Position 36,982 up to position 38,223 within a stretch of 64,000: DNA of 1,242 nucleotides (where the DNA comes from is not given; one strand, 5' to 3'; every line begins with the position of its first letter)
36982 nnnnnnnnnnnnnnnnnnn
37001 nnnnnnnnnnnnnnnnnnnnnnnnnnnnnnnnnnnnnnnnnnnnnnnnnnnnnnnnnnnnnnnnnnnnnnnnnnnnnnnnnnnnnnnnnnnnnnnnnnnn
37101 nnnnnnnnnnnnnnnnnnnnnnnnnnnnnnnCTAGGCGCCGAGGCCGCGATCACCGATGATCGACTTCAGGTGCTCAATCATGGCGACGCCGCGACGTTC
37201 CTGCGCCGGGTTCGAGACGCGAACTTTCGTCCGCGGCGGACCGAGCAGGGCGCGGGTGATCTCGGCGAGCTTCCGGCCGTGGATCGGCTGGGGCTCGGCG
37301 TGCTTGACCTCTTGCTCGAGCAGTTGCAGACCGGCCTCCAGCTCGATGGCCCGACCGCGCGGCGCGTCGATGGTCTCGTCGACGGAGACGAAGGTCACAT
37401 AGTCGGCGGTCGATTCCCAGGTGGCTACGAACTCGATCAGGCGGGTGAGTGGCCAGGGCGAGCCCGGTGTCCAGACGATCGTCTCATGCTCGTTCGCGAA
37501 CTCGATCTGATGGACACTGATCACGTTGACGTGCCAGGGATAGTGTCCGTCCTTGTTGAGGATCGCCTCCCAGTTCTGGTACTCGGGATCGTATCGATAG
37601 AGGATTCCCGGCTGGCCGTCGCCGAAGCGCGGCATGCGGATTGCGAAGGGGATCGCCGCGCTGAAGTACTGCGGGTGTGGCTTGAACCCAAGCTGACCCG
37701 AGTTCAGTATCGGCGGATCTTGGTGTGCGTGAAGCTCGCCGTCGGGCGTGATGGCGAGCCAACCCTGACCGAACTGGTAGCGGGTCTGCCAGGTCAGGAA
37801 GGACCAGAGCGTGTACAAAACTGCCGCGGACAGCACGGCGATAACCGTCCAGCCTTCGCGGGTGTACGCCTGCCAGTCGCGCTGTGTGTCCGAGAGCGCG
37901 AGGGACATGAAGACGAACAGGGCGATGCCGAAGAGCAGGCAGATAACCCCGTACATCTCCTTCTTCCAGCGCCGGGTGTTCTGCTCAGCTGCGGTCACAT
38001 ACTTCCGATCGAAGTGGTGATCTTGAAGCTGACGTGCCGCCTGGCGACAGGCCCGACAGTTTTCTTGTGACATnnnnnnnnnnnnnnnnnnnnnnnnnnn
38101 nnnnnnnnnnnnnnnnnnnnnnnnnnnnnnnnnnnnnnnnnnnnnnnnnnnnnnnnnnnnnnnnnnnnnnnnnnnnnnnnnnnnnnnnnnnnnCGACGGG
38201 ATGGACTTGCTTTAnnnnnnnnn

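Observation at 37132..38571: Second isolated high-GC3 membrane-protein gene next to a roughly 500-nt densely structured non-coding region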

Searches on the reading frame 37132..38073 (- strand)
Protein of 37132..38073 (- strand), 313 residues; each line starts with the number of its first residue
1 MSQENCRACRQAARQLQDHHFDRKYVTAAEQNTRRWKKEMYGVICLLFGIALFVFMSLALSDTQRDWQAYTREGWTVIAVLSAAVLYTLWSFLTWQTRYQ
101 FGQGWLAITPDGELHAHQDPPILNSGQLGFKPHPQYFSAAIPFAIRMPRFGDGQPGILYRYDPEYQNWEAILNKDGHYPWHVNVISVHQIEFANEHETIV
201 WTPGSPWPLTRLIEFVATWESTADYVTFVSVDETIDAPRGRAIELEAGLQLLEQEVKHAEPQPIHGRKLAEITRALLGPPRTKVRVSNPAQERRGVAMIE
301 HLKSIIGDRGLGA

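Call 10: search_protein_families(library=pfam, proteins=[window:37132-38073:-], max_evalue=0.01)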
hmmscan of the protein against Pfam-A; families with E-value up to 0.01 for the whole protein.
window:37132-38073:- (313 aa): 0 families

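Call 11: search_protein_families(library=ncbifam, proteins=[window:37132-38073:-], max_evalue=1)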
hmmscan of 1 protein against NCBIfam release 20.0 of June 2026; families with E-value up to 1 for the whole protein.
window:37132-38073:- (313 aa): 3 families
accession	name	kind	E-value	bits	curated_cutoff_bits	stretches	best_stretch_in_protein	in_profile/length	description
NF041824.1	daptide_HExxH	equivalog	0.0014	17.8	300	1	7-93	292-372/379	daptide biosynthesis intramembrane metalloprotease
NF033218.1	anchor_AmaP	equivalog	0.0045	16.8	55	1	34-93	2-66/166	alkaline shock response membrane anchor protein AmaP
NF045951.1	MAG0110_fam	subfamily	0.025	13.9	98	1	30-102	4-79/237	MAG0110 family membrane protein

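Call 12: search_protein_families(library=phrogs, proteins=[window:37132-38073:-], max_evalue=1)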
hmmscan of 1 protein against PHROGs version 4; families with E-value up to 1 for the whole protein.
window:37132-38073:- (313 aa): 1 family
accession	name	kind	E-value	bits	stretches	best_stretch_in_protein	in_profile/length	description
phrog_18574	-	unknown function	0.17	13.2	1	156-207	44-95/99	-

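Call 13: search_protein_families(library=padloc, proteins=[window:37132-38073:-], max_evalue=1)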
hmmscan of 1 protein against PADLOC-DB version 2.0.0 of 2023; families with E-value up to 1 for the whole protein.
window:37132-38073:- (313 aa): 0 families
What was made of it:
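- On Known anti-phage defence systems (PADLOC) or type I toxins: There are no PADLOC hits (call 13).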

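Call 14: find_homologous_proteins(query=window:37132-38073:-, max_evalue=0.001)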
Query window:37132-38073:- (313 aa): 1 proteins with E <= 0.001 among 1126 candidates.
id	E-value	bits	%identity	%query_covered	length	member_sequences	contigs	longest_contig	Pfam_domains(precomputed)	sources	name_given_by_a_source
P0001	1.4e-216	736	100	100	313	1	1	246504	-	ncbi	-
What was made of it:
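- Tried and rejected: The single-sequence search found only the query itself (call 14).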

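Call 18: find_encoding_contigs(protein=P0001, flank=10000, max_places=5)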
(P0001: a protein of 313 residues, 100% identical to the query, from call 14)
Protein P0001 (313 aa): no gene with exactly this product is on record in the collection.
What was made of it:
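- Tried and rejected: Exact-sequence lookup of P0001 found no contig (call 18).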

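Call 28: find_related_loci(query=window:37132-38073:-, collection=metagenome_contigs, flank=10000)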
Query window:37132-38073:- (313 aa) in metagenome_contigs; peptide patterns used: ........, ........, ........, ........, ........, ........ (x = any residue, [..] = any of these).
61 stretches matched a pattern, but none encodes a relative of the query by tblastn (E <= 1e-3).

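Call 29: find_related_loci(query=window:37132-38073:-, collection=viral_contigs, flank=10000)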
Query window:37132-38073:- (313 aa) in viral_contigs; peptide patterns used: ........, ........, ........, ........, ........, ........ (x = any residue, [..] = any of these).
9 stretches matched a pattern, but none encodes a relative of the query by tblastn (E <= 1e-3).

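Call 30: predict_structure(protein=window:37132-38073:-)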
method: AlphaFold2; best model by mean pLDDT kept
length: 313 residues; sequences in the alignment: 1
mean_pLDDT: 46.7   pTM: 0.34
mean pLDDT of the five models: 46.7, 44.1, 42.8, 42.4, 41.0
residues with pLDDT >= 90: 0; 70-90: 16; 50-70: 90; < 50: 207
segments of 3 or more residues with pLDDT < 50: 1-3, 12-34, 94-102, 120-137, 148-155, 173-178, 181-297, 301-303, 305-313
pLDDT, mean of each block of 10 residues (from residue 1): 49 42 36 52 74 74 54 65 68 47 52 50 35 49 55 51 62 47 39 34 38 41 29 25 35 41 37 40 37 49 45 30
secondary structure, 60 per line:
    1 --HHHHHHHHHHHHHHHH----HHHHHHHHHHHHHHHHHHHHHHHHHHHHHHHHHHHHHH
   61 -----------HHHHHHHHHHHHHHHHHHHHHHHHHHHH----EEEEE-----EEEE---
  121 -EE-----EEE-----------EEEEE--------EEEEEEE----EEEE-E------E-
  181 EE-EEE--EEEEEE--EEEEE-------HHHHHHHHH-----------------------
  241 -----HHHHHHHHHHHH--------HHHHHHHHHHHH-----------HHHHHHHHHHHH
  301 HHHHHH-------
elements in order: H3-18 H23-60 H72-99 E104-108 E114-117 E129-131 E143-147 E156-162 E167-170 E184-186 E189-194 E197-201 H209-217 H246-257 H266-277 H289-306

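Call 36: search_dna_similar(query=window:37132-38073:-, collection=plasmids, mode=protein, max_evalue=0.01, max_rows=10)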
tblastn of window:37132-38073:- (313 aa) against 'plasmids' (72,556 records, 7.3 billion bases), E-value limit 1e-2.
No match.

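Call 37: search_dna_similar(query=window:37132-38073:-, collection=phages, mode=protein, max_evalue=0.01, max_rows=10)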
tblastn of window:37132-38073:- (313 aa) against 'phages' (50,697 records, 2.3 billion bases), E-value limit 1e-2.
No match.
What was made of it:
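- No donor-like match turned up in plasmid, phage, viral or metagenome collections (calls 28, 29, 36, 37).
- Tried and rejected: Other collections, using X. Metagenome contigs, viral contigs, plasmids and phages gave no relatives (calls 28, 29, 36, 37).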

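Call 38: search_protein_representatives(protein=window:37132-38073:-)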
Query: 313 residues. Proteins with E-value up to 0.001 (for the whole library): 4; up to 1e-10: 2; up to 1e-30: 1. The best 4 are listed.
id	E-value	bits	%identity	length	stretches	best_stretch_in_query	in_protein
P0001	4.5e-217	736.1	100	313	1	1-313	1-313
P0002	4.3e-12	62.5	29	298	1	3-312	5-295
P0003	2.1e-09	53.6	30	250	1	78-306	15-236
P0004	9.1e-07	45.0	29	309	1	24-306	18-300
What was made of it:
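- The full HMMER search found P0002, P0003 and P0004 (call 38).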

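Call 40: find_encoding_contigs(protein=P0002, flank=10000, max_places=5)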
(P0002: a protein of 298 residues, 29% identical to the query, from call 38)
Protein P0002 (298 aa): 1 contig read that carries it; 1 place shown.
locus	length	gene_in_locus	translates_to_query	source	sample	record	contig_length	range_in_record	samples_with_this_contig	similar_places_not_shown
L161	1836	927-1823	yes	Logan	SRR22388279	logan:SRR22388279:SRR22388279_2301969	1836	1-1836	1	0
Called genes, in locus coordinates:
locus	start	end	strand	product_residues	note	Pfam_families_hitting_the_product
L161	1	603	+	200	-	?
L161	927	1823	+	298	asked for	-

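Call 41: find_encoding_contigs(protein=P0003, flank=10000, max_places=5)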
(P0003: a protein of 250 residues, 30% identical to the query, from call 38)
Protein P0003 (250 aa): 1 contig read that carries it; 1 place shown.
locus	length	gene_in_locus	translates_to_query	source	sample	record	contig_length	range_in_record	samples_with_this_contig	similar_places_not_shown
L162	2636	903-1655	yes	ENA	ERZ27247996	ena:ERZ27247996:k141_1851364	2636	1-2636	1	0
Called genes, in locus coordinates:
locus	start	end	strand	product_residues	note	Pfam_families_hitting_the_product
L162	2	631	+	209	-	?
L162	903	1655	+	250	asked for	-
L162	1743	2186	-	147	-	-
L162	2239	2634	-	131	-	?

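Call 42: find_encoding_contigs(protein=P0004, flank=10000, max_places=5)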
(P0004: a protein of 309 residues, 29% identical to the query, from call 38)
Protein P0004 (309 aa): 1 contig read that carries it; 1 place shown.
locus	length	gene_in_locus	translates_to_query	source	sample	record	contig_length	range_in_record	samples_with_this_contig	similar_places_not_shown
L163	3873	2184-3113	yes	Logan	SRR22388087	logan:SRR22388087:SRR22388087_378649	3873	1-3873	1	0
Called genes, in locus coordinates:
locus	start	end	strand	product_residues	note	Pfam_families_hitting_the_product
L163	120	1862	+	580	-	PF00753:Lactamase_B, PF12706:Lactamase_B_2, PF22505:RNase_J_b_CASP, PF17770:RNase_J_C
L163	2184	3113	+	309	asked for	-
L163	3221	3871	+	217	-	?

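Call 52: find_homologous_proteins(query=A1, max_evalue=0.01)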
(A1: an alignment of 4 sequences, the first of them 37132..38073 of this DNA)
Query A1 (4 sequences) (313 aa, profile of the alignment): 2 proteins with E <= 0.01 among 6485 candidates.
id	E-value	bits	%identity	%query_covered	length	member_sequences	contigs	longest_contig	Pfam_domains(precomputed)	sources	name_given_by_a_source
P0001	1.3e-141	489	100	100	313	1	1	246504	-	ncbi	-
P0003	7.0e-104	365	26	69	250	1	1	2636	-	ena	-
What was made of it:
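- Tried and rejected: The profile search found only P0001 and P0003 (call 52).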

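Call 65: search_protein_families(library=pfam, alignment_id=A1, max_evalue=1)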
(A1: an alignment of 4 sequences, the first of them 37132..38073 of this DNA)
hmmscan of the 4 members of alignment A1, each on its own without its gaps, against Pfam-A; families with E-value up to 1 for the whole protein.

A. member 1, window:37132-38073:- (313 aa): 2 families
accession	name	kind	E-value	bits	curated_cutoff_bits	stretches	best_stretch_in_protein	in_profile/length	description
PF20990.2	DUF2207_C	-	0.22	11.6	33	1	8-94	110-183/247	Predicted membrane protein (DUF2207) C-terminal domain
PF16479.10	DUF5056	-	0.29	11.9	28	0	13-56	13-55/93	Domain of unknown function (DUF5056)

B. families by the number of members that match (of 4 scanned): 3 families
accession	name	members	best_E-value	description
PF18181.6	SLATT_1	1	0.071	SMODS and SLOG-associating 2TM effector domain 1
PF20990.2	DUF2207_C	1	0.22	Predicted membrane protein (DUF2207) C-terminal domain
PF16479.10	DUF5056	1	0.29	Domain of unknown function (DUF5056)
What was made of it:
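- On Known anti-phage defence systems (PADLOC) or type I toxins: X is 313 aa. One family member has a weak SLATT_1 hit, E = 0.071, which is only a lead (call 65).
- Tried and rejected: Pfam on all four family members gave nothing either (call 65).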

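Call 66: search_solved_structures(query=A1, max_evalue=10)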
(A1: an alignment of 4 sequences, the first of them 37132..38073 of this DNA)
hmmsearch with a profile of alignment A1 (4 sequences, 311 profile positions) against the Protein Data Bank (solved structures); distinct sequences matched with E-value up to 10: 3.
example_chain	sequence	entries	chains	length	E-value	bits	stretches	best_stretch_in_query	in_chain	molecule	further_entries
6zt0_A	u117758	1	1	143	0.6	12.4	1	93-147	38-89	Protein eiger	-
6e9o_B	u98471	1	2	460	1.8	10.8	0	62-101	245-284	D-galactonate transport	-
6e9n_A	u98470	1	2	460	1.8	10.8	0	62-101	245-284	D-galactonate transport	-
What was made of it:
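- Tried and rejected: A PDB profile search gave nothing (call 66).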

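Call 70: list_cluster_members(proteins=[P0001, P0002, P0003, P0004])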
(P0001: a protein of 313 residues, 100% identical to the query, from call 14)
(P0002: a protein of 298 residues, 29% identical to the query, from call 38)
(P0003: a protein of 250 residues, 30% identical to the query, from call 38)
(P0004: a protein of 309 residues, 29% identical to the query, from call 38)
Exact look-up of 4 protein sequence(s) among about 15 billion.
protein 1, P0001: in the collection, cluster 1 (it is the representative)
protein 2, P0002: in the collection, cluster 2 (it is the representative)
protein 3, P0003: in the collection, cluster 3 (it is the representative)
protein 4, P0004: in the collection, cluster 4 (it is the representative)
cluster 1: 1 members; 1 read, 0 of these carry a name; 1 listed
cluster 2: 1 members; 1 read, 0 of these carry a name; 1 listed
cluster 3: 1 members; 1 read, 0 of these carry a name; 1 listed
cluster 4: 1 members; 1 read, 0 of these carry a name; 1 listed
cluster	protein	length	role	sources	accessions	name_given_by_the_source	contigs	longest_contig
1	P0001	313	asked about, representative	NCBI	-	-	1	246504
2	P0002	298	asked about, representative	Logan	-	-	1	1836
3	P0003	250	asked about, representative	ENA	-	-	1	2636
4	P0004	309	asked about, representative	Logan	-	-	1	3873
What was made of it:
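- Tried and rejected: All four 90% clusters are singletons (call 70).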

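Call 71: predict_structure(alignment_id=A1)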
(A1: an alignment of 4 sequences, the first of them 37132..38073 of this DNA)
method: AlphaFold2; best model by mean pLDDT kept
length: 313 residues; sequences in the alignment: 4
mean_pLDDT: 59.6   pTM: 0.49
mean pLDDT of the five models: 59.6, 57.2, 51.9, 47.2, 44.9
residues with pLDDT >= 90: 0; 70-90: 71; 50-70: 163; < 50: 79
segments of 3 or more residues with pLDDT < 50: 1-29, 120-138, 277-287, 305-313
pLDDT, mean of each block of 10 residues (from residue 1): 39 44 46 61 70 70 55 62 70 58 66 61 42 47 71 71 69 61 79 80 76 76 63 55 56 62 61 50 41 52 44 26
secondary structure, 60 per line:
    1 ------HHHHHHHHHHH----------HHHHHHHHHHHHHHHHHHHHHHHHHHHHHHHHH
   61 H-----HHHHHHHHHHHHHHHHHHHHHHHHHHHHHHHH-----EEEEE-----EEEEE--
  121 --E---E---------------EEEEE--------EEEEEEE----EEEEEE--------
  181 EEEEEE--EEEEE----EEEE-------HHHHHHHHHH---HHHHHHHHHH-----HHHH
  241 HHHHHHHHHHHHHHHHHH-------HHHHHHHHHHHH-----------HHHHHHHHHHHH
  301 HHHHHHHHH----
elements in order: H7-17 H28-61 H67-98 E104-108 E114-118 E143-147 E156-162 E167-172 E181-186 E189-193 E198-201 H209-218 H222-231 H237-258 H266-277 H289-309
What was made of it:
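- Tried and rejected: AlphaFold2 on the single sequence gave pLDDT 47, and with the four-sequence alignment pLDDT 60 and pTM 0.49 (calls 30, 71).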

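Call 89: search_protein_families(library=pfam, proteins=[L162:2-631:+, L162:1743-2186:-, L162:2239-2634:-], max_evalue=0.01)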
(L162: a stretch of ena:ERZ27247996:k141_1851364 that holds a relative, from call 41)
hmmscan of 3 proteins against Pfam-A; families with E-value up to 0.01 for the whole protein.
L162:2-631:+ (209 aa): 1 family
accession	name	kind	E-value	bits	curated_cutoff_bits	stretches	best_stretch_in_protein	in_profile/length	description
PF07690.21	MFS_1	-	3.9e-09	36.3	33.4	1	2-74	68-137/347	Major Facilitator Superfamily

L162:1743-2186:- (147 aa): 0 families

L162:2239-2634:- (131 aa): 1 family
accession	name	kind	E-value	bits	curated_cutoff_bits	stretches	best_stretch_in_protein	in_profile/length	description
PF06210.16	DUF1003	-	2.8e-24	85.7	27.4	1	18-117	1-99/103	Protein of unknown function (DUF1003)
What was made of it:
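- The cassette sits in a different context in L162 (calls 41, 89).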
